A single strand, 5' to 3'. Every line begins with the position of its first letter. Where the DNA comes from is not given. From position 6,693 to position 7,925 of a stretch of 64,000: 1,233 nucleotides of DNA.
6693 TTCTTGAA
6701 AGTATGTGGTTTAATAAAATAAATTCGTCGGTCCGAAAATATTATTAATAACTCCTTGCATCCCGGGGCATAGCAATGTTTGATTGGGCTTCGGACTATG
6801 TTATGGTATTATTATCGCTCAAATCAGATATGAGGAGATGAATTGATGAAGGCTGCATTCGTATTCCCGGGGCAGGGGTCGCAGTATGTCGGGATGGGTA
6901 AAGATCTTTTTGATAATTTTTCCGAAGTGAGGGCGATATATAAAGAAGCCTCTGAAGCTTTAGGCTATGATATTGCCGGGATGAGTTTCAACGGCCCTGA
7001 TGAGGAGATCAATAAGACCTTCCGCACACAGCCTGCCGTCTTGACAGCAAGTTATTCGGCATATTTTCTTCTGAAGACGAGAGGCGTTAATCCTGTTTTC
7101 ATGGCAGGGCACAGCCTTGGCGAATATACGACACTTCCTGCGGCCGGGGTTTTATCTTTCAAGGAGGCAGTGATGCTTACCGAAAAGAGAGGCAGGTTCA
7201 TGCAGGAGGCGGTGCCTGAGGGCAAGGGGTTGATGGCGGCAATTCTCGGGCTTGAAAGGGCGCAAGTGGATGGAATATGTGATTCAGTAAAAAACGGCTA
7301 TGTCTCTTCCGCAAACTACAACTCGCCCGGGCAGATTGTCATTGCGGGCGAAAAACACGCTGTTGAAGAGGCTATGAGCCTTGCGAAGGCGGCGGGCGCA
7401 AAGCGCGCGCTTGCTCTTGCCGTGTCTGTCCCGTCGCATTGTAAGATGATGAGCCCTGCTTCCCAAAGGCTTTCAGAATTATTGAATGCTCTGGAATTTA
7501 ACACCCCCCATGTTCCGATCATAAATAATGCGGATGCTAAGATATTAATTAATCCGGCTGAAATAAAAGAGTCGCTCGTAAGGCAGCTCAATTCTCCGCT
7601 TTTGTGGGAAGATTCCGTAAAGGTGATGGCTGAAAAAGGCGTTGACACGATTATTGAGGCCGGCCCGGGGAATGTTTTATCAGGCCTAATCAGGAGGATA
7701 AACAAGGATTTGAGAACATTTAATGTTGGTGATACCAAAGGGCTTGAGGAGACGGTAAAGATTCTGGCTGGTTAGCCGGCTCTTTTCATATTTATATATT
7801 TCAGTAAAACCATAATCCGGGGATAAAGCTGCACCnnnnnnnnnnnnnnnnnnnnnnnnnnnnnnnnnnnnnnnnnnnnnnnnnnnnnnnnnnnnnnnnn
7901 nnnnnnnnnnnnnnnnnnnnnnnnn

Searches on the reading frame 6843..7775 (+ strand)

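Call 73: search_protein_families(library=pfam, proteins=[window:6843-7775:+], max_evalue=0.00001)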
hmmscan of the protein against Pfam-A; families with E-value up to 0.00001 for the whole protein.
window:6843-7775:+ (310 aa): 1 family
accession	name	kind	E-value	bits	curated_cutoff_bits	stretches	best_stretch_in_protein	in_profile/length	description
PF00698.26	Acyl_transf_1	-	3.3e-36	125.8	32.7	1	6-281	2-273/319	Acyl transferase domain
